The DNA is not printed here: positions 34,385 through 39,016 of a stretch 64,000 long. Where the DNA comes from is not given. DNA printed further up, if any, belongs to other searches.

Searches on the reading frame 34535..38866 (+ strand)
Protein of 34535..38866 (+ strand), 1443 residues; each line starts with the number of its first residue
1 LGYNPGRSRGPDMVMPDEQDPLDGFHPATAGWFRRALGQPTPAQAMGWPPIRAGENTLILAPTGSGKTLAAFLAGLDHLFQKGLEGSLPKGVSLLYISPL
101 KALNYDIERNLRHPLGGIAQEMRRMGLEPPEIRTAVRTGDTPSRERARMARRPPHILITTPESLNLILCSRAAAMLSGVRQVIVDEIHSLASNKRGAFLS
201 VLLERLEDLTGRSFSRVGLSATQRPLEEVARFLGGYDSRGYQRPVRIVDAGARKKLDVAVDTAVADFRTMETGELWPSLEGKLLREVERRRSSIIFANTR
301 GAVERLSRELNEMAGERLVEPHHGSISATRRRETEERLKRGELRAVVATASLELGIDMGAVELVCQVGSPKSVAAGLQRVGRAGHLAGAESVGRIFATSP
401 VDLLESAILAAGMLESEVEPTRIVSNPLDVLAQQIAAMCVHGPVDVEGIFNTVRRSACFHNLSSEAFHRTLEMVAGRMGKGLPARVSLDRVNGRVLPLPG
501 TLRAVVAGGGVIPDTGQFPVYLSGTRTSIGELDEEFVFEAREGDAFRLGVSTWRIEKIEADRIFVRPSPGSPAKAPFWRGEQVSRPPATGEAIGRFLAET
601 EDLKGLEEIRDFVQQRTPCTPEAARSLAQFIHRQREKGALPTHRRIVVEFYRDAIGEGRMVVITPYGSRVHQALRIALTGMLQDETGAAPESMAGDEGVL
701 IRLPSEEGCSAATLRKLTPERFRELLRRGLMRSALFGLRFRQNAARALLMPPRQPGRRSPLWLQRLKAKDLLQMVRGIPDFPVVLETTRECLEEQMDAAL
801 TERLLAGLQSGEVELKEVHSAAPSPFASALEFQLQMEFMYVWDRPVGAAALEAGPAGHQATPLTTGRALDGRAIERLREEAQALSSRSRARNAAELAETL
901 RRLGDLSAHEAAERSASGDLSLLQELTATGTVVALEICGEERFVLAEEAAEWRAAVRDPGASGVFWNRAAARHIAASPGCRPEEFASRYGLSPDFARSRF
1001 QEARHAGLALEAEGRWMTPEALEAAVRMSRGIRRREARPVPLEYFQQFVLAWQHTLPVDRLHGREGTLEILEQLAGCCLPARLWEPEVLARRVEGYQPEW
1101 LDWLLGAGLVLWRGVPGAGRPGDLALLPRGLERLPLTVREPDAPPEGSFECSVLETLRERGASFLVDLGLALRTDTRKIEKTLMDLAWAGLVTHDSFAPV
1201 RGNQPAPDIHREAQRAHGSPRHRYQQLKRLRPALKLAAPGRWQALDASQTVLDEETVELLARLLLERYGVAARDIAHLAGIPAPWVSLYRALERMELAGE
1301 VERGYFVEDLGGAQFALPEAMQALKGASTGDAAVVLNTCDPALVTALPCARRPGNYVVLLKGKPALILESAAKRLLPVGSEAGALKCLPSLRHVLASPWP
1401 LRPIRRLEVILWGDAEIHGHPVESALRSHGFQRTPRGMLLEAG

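Call 68: search_protein_families(library=pfam, proteins=[window:34535-38866:+])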
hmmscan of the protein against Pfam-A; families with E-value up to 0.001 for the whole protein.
window:34535-38866:+ (1443 aa): 8 families
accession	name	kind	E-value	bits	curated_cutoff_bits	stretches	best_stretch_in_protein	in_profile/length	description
PF08494.16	DEAD_assoc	-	8.6e-50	169.7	23.5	1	640-827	1-191/191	DEAD/H associated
PF19306.5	WH_Lhr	-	3e-34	118.3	27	1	413-574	3-167/168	Large helicase-related protein, winged helix domain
PF00270.35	DEAD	-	2.6e-28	99.3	26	1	41-224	1-161/167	DEAD/DEAH box helicase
PF23234.1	WH4_Lhr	-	2.1e-24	85.3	27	1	1253-1330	4-81/87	Large helicase-related protein, winged-helix domain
PF00271.37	Helicase_C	-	1.5e-15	57.8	23.5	1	283-385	9-108/110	Helicase conserved C-terminal domain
PF23235.1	WH3_Lhr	-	1.1e-10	42.1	27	1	1047-1114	8-74/95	Large helicase-related protein, winged-helix domain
PF23236.1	WH2_Lhr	-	1.9e-05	25.6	27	1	870-959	4-93/105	Large helicase-related protein, winged-helix domain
PF04851.21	ResIII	-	0.00084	19.7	22.5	0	55-222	24-161/164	Type III restriction enzyme, res subunit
